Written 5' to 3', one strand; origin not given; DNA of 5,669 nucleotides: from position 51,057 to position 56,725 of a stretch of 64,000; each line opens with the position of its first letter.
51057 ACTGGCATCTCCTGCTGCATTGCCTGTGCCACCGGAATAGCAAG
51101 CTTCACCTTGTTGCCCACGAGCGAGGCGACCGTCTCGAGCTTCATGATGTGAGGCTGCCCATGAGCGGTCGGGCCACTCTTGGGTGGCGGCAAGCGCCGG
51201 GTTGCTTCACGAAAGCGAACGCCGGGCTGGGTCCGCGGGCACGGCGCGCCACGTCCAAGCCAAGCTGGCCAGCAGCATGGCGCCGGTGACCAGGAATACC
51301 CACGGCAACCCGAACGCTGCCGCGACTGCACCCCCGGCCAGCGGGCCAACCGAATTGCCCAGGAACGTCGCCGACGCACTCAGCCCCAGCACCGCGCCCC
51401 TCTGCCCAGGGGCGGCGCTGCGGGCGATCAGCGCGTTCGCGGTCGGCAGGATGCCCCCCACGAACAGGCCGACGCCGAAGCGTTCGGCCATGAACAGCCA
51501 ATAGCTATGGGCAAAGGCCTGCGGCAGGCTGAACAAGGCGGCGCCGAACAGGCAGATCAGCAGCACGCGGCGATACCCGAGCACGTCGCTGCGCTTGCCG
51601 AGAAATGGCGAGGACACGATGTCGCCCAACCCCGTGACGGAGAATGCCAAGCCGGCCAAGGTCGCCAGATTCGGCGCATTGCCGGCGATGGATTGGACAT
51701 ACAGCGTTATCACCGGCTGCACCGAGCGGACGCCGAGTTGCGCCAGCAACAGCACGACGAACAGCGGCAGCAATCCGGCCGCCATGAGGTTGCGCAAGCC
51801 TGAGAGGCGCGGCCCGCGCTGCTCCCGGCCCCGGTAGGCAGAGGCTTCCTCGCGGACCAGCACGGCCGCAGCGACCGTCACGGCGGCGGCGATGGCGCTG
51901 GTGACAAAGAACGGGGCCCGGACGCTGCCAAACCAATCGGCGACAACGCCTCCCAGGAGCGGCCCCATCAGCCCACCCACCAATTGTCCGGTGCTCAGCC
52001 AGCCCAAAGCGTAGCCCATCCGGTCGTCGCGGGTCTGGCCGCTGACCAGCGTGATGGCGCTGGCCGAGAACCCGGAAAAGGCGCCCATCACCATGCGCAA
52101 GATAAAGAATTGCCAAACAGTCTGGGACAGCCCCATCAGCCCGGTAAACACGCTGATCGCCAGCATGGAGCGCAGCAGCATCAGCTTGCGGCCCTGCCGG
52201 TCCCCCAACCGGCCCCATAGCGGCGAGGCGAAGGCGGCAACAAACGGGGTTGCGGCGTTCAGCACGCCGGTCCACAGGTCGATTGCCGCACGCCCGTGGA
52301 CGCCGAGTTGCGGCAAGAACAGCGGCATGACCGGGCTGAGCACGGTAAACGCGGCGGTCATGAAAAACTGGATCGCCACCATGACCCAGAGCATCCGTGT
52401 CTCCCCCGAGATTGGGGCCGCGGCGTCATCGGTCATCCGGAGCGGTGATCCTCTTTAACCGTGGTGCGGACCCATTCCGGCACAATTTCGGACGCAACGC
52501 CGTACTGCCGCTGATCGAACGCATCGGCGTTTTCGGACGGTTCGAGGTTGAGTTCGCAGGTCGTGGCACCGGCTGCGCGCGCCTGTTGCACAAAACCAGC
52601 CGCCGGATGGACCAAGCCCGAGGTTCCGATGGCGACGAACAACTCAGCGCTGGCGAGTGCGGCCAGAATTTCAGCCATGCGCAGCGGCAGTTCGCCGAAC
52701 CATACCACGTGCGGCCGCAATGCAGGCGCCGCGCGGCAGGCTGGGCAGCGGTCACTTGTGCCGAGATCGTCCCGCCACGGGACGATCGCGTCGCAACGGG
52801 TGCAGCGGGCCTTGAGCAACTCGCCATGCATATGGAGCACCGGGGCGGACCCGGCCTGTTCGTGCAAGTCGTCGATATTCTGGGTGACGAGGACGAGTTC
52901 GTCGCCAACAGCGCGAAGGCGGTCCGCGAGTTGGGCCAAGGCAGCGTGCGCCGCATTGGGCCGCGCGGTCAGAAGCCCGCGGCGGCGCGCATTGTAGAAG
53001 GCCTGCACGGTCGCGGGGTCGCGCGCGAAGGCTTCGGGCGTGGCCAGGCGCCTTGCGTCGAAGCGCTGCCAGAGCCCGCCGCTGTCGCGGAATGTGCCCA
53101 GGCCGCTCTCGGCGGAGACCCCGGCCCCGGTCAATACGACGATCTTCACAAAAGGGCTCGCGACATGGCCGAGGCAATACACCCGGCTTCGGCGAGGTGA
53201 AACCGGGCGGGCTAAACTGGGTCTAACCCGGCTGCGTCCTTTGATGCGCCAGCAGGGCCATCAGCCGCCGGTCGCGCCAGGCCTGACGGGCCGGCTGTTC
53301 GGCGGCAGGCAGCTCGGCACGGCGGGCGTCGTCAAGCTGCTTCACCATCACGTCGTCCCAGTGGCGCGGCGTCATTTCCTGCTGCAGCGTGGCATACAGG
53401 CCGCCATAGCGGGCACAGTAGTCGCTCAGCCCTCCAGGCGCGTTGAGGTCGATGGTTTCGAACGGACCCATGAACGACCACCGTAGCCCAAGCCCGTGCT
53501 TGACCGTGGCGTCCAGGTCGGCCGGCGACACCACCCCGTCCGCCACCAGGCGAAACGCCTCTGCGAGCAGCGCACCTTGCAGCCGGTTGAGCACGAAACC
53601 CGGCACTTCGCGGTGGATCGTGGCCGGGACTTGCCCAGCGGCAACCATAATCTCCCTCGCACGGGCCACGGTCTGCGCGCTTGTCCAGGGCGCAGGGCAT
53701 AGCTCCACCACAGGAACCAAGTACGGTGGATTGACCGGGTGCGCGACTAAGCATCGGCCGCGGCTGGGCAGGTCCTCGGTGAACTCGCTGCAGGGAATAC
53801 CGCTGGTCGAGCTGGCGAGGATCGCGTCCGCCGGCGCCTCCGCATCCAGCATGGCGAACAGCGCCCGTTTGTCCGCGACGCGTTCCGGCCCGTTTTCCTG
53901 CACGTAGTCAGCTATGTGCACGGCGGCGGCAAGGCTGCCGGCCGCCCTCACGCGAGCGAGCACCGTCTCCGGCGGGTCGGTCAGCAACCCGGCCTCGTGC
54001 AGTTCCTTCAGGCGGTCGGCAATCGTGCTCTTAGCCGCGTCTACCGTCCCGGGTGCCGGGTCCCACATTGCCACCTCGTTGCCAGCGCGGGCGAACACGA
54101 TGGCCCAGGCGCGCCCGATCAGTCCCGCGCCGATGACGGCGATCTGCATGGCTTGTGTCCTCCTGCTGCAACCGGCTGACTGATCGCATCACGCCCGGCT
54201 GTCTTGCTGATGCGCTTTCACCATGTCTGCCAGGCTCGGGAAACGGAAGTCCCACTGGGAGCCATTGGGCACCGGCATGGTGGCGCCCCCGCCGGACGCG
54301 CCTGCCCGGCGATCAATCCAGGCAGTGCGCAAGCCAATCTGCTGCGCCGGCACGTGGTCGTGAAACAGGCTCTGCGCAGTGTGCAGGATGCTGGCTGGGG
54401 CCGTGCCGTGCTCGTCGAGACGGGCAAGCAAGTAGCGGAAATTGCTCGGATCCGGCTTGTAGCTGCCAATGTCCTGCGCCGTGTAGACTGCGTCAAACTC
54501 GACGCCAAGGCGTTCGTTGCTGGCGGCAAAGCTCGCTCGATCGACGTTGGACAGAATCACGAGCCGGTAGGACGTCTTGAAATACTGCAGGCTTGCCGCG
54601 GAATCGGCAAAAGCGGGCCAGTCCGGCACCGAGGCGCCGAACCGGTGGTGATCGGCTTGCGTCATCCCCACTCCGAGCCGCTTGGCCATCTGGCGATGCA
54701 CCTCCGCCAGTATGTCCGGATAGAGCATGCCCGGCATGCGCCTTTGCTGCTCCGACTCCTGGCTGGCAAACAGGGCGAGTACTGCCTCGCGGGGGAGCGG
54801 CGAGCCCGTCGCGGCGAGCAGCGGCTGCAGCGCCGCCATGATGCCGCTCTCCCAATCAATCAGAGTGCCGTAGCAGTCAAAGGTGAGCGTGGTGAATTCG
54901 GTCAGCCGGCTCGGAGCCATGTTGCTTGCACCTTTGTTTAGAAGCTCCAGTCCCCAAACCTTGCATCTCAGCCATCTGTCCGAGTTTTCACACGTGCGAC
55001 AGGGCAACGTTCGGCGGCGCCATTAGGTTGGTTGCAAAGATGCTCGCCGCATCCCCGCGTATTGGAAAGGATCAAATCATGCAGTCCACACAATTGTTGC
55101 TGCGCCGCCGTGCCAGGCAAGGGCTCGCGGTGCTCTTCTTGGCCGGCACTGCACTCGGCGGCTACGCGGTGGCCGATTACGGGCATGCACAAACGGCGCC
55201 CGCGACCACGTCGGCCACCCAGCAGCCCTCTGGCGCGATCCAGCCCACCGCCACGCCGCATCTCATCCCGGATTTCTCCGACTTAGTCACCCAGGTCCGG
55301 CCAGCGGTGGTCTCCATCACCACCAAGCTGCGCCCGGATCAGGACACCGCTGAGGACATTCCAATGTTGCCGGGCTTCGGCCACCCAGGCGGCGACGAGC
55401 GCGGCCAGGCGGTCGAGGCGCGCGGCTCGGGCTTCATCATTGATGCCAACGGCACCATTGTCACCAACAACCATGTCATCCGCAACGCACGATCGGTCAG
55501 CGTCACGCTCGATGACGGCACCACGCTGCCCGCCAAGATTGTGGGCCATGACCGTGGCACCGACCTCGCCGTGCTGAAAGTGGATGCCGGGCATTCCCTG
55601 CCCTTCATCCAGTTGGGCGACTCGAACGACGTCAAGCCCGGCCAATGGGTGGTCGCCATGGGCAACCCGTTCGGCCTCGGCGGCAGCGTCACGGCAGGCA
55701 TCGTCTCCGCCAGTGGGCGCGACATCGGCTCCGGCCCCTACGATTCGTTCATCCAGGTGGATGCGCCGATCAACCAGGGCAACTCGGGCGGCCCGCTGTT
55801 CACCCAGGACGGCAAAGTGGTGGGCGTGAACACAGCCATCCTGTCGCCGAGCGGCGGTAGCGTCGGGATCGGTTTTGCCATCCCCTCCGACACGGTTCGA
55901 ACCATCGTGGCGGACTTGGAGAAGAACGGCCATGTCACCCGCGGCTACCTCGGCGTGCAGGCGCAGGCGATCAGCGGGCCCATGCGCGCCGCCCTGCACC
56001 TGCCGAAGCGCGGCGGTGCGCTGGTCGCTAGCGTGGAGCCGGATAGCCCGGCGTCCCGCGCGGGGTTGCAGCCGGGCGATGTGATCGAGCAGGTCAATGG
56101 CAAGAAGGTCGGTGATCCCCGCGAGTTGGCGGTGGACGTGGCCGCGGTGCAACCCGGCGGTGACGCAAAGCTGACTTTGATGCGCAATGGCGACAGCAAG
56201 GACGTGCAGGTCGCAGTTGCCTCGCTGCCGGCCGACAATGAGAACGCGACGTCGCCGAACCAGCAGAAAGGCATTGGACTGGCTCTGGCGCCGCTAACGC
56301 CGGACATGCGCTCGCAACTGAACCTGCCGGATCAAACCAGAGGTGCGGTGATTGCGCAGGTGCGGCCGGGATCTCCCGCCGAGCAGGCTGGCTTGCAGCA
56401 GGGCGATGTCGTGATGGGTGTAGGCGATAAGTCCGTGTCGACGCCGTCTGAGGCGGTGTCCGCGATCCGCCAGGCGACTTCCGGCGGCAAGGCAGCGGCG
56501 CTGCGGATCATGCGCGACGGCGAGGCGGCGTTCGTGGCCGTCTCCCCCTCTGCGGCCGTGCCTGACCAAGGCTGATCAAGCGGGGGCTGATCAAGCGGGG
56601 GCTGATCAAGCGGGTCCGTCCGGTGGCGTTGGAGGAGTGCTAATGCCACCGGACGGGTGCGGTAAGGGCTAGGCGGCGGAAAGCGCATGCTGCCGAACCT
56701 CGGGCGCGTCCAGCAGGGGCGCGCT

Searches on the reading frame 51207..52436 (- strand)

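Call 84: search_protein_families(library=pfam, proteins=[window:51207-52436:-], max_evalue=0.0001)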
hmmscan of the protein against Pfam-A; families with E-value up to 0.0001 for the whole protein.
window:51207-52436:- (409 aa): 3 families
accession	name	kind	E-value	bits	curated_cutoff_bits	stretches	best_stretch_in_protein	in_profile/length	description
PF07690.21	MFS_1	-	2.9e-53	181.4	33.4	2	21-251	3-232/347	Major Facilitator Superfamily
PF00083.30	Sugar_tr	-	4.6e-17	62.5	22.3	2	257-392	44-183/452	Sugar (and other) transporter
PF12832.13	MFS_1_like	-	9.3e-12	45.1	25.2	1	17-382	2-372/373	MFS_1 like family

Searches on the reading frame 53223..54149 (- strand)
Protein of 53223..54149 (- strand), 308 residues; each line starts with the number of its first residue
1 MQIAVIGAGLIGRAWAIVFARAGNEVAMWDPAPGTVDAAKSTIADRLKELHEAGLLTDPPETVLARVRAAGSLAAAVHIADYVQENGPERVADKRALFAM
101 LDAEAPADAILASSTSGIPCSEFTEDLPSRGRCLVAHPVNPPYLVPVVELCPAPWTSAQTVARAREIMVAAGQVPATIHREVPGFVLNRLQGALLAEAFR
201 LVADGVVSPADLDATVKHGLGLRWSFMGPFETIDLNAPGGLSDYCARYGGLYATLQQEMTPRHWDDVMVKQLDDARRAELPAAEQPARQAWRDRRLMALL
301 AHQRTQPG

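Call 84: search_protein_families(library=pfam, proteins=[window:53223-54149:-], max_evalue=0.0001)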
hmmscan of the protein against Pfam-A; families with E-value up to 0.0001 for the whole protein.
window:53223-54149:- (308 aa): 3 families
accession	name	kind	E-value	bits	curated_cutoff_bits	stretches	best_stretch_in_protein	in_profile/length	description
PF02737.24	3HCDH_N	-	2e-45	155.3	22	1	2-178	1-177/180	3-hydroxyacyl-CoA dehydrogenase, NAD binding domain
PF00725.27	3HCDH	-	3.7e-14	53.4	22.1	1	184-257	1-68/97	3-hydroxyacyl-CoA dehydrogenase, C-terminal domain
PF01210.29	NAD_Gly3P_dh_N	-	3.4e-05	24.3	23.1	1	2-89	1-79/158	NAD-dependent glycerol-3-phosphate dehydrogenase N-terminus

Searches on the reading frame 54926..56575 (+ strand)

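Call 84: search_protein_families(library=pfam, proteins=[window:54926-56575:+], max_evalue=0.0001)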
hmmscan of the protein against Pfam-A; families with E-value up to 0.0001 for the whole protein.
window:54926-56575:+ (549 aa): 6 families
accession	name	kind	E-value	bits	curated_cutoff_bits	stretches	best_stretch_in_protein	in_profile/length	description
PF13365.12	Trypsin_2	-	9.8e-37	127.3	27.6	1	167-301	1-144/144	Trypsin-like peptidase domain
PF13180.12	PDZ_2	-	5.4e-29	100.8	27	2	340-431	1-80/80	PDZ domain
PF17820.7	PDZ_6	-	1.9e-23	82.4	27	2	367-409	2-41/54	PDZ domain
PF00089.32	Trypsin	-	1.8e-18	67.6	20.6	1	168-326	28-218/220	Trypsin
PF00595.29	PDZ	-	2.1e-18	66.9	23.2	2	338-418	8-80/81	PDZ domain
PF19805.5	DUF6288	-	5.3e-07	29.6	26.3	0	367-431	5-76/402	Family of unknown function (DUF6288)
